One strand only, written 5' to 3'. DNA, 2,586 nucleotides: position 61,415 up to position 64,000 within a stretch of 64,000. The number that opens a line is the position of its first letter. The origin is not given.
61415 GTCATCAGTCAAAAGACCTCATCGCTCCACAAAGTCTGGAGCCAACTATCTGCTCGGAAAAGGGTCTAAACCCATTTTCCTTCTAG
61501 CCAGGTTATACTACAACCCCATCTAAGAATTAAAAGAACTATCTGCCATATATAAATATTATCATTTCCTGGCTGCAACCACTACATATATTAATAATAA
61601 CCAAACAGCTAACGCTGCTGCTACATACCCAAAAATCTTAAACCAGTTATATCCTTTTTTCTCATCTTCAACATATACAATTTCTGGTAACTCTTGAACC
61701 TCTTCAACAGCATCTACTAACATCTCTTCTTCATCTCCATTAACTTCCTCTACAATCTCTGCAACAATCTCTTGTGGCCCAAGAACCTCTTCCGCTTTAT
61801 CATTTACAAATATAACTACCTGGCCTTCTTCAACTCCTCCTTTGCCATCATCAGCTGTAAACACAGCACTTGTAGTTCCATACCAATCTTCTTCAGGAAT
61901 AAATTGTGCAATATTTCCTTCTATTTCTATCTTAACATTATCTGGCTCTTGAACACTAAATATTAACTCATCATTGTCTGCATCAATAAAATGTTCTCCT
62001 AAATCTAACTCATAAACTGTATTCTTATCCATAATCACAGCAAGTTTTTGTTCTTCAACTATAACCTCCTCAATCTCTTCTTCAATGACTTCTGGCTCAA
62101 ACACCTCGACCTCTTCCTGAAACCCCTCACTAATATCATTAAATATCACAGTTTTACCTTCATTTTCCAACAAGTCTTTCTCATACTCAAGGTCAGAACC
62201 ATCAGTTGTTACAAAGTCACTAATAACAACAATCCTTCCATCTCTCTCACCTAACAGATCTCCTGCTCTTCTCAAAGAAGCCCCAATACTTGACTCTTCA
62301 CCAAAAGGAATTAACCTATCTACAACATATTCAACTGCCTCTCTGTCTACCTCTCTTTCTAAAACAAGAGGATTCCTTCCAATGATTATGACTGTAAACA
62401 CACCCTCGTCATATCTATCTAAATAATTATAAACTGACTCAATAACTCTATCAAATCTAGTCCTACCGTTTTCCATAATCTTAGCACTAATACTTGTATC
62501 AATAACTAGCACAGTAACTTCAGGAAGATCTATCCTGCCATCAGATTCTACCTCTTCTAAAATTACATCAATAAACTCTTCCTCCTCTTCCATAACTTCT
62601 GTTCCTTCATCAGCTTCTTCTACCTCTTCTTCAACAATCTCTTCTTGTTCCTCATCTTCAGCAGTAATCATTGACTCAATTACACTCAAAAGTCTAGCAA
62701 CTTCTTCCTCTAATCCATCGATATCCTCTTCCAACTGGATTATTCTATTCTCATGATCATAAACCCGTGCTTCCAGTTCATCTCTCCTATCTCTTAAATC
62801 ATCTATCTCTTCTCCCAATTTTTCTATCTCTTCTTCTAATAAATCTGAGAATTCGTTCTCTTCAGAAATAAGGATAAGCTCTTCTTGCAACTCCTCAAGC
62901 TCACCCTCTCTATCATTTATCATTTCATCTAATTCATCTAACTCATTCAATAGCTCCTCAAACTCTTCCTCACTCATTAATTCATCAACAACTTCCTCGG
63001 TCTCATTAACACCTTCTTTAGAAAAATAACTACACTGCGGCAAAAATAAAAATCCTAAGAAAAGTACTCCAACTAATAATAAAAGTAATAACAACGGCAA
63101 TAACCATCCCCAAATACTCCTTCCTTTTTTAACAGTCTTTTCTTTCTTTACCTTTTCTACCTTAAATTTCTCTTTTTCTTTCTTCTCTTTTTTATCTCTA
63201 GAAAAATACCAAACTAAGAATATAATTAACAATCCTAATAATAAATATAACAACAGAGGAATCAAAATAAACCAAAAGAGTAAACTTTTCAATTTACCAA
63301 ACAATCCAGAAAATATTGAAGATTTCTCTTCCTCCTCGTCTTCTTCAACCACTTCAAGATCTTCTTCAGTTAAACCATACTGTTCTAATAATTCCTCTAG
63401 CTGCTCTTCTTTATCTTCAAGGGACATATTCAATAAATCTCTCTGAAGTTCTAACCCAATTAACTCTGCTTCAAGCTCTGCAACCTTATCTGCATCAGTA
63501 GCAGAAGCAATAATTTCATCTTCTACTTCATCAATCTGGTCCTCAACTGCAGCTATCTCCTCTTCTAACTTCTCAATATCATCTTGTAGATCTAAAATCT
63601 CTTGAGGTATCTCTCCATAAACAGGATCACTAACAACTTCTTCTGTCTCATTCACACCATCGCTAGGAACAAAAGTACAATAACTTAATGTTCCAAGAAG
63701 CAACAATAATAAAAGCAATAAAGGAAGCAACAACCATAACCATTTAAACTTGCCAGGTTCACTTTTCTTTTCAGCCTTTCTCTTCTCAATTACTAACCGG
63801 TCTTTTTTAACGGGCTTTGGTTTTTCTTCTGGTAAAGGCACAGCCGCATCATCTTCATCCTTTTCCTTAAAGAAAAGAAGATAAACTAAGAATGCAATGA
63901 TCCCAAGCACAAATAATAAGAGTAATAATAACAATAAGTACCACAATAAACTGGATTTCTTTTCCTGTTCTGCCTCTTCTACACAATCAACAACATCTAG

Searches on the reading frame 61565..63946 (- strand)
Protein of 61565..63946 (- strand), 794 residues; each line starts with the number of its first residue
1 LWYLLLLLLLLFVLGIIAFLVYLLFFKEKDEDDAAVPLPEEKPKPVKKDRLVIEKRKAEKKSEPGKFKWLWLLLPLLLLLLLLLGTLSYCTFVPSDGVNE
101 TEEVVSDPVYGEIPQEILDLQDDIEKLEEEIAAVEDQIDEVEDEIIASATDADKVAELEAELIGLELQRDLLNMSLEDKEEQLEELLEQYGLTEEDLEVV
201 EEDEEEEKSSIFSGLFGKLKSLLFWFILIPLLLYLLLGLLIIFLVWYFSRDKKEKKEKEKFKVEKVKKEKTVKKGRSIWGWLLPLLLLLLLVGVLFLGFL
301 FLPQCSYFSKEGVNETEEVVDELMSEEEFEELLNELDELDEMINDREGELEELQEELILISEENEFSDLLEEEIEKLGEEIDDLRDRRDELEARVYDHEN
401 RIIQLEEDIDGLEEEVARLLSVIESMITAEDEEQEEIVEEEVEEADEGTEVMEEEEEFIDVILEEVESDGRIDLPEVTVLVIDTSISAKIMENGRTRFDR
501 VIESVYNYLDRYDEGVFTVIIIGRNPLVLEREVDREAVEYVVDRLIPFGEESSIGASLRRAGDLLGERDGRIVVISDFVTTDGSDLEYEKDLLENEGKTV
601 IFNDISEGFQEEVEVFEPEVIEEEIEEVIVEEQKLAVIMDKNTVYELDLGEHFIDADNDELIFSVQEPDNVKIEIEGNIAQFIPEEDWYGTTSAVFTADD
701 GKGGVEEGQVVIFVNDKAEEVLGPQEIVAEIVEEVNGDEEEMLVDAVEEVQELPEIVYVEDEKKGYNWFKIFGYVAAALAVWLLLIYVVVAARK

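Call 64: search_protein_families(library=pfam, proteins=[window:61565-63946:-], max_evalue=0.0001)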
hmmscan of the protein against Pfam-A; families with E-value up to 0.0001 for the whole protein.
window:61565-63946:- (794 aa): 3 families
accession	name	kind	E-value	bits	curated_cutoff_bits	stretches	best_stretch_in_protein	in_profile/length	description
PF17963.7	Big_9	-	1.4e-06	29.5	23.6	1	638-712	12-88/89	Bacterial Ig domain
PF01292.26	Ni_hydr_CYTB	-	2.3e-06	27.9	30.1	0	234-308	49-125/179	Prokaryotic cytochrome b561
PF13519.12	VWA_2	-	3.5e-06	28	27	1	478-578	1-106/107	von Willebrand factor type A domain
